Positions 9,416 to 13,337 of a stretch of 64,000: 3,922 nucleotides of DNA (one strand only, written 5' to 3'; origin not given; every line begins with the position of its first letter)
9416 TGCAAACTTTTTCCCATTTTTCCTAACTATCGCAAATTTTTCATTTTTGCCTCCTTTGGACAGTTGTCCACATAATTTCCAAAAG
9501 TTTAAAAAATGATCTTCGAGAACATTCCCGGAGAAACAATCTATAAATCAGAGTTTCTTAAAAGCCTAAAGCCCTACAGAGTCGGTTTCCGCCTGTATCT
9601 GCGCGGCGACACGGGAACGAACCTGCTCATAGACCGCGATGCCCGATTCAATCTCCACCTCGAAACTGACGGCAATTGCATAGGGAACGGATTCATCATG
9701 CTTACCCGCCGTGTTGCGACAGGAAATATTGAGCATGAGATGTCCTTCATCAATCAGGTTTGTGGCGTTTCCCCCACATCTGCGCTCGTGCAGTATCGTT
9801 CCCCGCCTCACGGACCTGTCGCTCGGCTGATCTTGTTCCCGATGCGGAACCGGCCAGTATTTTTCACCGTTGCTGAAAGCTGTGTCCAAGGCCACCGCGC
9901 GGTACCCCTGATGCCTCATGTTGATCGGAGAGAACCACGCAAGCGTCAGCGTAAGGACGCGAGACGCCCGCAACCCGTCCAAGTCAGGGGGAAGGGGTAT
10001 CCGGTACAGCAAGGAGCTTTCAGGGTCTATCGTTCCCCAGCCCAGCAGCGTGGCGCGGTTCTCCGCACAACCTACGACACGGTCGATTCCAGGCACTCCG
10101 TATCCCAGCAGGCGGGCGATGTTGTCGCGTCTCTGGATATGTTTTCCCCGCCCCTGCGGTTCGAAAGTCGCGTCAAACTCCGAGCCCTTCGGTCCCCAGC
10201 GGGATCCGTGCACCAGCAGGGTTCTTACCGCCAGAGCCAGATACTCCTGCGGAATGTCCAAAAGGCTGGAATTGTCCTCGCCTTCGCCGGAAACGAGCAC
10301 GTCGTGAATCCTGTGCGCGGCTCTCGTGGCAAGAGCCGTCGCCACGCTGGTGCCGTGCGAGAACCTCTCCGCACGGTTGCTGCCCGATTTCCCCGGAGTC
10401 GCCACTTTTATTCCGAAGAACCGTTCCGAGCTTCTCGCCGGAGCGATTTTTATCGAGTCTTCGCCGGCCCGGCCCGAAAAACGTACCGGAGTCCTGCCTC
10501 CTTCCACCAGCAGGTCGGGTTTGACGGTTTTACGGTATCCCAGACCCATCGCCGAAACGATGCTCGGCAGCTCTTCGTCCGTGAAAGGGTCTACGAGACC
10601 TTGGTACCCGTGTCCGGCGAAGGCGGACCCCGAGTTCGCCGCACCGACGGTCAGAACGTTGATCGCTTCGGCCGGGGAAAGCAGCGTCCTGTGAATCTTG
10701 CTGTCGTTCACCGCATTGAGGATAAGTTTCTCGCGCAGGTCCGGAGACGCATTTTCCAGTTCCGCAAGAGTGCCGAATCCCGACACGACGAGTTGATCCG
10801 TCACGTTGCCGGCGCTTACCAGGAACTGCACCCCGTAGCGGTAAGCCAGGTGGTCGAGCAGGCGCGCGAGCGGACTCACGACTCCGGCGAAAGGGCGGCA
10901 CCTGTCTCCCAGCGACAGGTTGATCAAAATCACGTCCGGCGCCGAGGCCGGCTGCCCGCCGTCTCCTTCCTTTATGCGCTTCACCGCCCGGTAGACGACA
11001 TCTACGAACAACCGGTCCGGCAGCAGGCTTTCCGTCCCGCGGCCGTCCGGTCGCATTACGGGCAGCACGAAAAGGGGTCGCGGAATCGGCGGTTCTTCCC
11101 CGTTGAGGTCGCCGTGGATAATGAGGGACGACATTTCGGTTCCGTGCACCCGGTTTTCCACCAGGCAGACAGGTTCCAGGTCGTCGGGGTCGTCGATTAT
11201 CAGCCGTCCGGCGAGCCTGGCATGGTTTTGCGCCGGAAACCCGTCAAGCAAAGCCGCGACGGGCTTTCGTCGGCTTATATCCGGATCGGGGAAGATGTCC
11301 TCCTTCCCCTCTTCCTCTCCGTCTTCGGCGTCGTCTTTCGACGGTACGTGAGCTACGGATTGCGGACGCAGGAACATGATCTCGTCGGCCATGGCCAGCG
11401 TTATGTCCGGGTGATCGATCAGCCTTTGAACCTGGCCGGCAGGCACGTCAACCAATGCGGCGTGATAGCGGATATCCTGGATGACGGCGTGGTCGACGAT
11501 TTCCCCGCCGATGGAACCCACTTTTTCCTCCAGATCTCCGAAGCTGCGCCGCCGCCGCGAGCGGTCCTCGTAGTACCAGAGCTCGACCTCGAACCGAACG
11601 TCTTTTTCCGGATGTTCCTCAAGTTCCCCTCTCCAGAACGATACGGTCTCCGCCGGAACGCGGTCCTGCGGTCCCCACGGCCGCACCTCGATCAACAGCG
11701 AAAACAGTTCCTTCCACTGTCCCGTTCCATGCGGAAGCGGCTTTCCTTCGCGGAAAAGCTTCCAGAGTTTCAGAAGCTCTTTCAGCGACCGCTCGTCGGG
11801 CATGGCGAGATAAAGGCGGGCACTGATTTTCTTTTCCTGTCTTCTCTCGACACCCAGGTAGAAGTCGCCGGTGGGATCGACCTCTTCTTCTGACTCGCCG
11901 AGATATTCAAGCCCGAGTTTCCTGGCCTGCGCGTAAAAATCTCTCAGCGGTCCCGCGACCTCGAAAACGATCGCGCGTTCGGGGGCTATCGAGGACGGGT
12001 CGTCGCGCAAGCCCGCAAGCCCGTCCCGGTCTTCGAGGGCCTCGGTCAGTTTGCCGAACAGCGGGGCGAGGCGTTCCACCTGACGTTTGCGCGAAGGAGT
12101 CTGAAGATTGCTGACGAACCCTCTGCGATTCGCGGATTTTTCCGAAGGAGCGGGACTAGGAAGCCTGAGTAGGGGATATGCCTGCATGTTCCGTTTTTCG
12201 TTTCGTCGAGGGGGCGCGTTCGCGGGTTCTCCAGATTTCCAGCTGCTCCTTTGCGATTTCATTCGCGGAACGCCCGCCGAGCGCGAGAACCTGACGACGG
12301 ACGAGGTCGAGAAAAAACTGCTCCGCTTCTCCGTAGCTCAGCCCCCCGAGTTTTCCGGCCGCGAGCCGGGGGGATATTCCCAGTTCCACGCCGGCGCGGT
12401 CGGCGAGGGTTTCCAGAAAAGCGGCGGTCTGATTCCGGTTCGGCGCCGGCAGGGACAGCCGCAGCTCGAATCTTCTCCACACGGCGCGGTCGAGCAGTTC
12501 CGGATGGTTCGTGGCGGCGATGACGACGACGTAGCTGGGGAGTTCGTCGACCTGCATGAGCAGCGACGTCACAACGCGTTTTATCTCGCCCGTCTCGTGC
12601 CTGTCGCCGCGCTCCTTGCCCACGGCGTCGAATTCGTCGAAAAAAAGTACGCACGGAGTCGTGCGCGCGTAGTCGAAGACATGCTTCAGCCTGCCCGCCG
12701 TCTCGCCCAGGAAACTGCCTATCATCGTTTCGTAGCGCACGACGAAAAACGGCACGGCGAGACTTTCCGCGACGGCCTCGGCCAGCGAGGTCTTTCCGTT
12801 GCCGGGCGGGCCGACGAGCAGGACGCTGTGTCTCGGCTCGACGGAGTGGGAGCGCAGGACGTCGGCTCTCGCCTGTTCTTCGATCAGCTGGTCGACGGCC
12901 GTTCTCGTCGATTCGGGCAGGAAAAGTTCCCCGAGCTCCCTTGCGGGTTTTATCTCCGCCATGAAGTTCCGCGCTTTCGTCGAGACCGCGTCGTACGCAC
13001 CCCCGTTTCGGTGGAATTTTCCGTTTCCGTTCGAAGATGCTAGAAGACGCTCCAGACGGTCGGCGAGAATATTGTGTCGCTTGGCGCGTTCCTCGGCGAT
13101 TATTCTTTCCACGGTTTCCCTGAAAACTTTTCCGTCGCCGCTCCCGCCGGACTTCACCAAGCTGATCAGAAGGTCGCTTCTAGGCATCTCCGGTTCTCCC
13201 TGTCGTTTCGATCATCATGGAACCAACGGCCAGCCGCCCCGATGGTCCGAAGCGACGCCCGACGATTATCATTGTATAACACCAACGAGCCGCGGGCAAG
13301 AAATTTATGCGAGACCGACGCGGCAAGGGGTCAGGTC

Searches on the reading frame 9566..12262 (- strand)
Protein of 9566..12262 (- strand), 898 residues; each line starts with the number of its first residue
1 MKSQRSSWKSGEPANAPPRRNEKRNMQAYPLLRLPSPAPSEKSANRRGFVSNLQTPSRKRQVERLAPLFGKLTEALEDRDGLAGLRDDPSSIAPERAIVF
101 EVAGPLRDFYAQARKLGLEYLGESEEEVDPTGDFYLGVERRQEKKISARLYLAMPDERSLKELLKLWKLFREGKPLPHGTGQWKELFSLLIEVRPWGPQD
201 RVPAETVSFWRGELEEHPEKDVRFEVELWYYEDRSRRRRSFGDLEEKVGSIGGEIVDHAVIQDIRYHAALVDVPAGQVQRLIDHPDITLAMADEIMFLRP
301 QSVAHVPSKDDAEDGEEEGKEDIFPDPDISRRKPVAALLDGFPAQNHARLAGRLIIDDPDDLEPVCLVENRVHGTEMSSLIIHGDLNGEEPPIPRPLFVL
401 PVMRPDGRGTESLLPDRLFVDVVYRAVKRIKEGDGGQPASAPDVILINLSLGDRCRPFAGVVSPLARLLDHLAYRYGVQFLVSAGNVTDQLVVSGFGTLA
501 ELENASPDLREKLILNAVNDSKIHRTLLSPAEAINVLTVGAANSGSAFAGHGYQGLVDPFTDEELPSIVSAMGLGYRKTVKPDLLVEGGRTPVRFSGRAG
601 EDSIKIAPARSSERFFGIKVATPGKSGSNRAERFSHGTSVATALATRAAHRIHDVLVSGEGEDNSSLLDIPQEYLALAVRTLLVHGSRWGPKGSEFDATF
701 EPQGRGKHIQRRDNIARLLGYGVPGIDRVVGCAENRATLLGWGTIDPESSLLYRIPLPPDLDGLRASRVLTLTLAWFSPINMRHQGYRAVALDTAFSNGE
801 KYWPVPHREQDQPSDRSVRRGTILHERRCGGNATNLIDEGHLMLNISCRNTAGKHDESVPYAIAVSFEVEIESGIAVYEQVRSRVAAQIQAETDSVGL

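Call 3: search_protein_families(library=pfam, proteins=[window:9566-12262:-], max_evalue=0.01)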
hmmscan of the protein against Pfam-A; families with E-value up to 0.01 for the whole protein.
window:9566-12262:- (898 aa): 1 family
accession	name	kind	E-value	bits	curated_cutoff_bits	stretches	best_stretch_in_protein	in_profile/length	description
PF00082.27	Peptidase_S8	-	1.1e-10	41.8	21.8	1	368-661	51-262/288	Subtilase family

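Call 4: search_protein_families(library=padloc, proteins=[window:9566-12262:-], max_evalue=0.01)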
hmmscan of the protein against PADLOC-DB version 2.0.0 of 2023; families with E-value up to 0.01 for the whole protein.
window:9566-12262:- (898 aa): 8 families
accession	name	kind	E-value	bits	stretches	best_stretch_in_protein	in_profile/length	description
PDLC04233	IetS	-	2.5e-287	953.5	1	26-892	1-851/855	-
PDLC04234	IetS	-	8.8e-177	587.2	1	26-689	1-656/656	-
PDLC02198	IetS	-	1.5e-18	64.2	1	183-788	120-666/795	-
PDLC02197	IetS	-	1.6e-13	47.8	1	187-490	130-399/749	-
PDLC02199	IetS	-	3.8e-10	36.6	1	313-591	295-542/826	-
PDLC02200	IetS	-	1.1e-05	21.8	1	441-605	370-505/780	-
PDLC02201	IetS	-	0.00036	16.9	0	525-605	404-475/781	-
PDLC02202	IetS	-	0.00039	16.8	1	447-551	399-470/780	-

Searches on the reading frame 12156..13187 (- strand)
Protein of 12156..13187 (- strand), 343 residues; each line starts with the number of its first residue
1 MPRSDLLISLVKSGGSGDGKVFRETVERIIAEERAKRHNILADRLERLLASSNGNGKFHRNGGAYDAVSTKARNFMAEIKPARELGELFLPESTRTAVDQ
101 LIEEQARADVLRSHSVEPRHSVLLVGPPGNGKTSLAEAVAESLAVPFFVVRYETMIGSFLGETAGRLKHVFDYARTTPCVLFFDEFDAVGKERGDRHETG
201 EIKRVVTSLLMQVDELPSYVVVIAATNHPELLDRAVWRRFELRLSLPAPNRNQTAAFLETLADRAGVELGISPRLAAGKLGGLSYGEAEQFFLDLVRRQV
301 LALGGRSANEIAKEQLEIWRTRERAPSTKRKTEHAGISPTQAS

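Call 49: search_protein_families(library=pfam, proteins=[window:12156-13187:-], max_evalue=0.001)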
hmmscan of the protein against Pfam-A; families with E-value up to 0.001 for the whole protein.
window:12156-13187:- (343 aa): 6 families
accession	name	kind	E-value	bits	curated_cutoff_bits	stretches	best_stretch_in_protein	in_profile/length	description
PF00004.35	AAA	-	2.9e-32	112.3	21.2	1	122-246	1-129/131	ATPase family associated with various cellular activities (AAA)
PF13191.12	AAA_16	-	1.3e-06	29.4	32.6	1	112-146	18-51/167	AAA ATPase domain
PF07728.20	AAA_5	-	6.1e-06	26.7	22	1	121-240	1-139/139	AAA domain (dynein-related subfamily)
PF20720.3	nSTAND3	-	0.00013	22.1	27.2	1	117-208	15-94/155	Novel STAND NTPase 3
PF05496.18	RuvB_N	-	0.00028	21.1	27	1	117-147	31-61/159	Holliday junction DNA helicase RuvB P-loop domain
PF01078.27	Mg_chelatase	-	0.00046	20.1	20.3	0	116-143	19-46/207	Magnesium chelatase, subunit ChlI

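Call 50: search_protein_families(library=padloc, proteins=[window:12156-13187:-], max_evalue=0.00001)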
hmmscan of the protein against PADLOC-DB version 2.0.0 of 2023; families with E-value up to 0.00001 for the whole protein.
window:12156-13187:- (343 aa): 6 families
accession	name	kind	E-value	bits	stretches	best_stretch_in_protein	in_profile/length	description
PDLC04232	IetA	-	1.1e-141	470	1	1-328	1-325/330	-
PDLC04231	IetA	-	2.8e-101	336.7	1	1-260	1-258/262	-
PDLC02196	IetA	-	2.2e-77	259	1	6-317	6-320/374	-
PDLC02195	IetA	-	3.2e-63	212.4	1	39-302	57-319/395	-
PDLC00915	TRIP13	-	6.2e-13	46.8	1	101-260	46-222/302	TRIP13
PDLC00914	TRIP13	-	2.3e-12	45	1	122-264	74-233/302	TRIP13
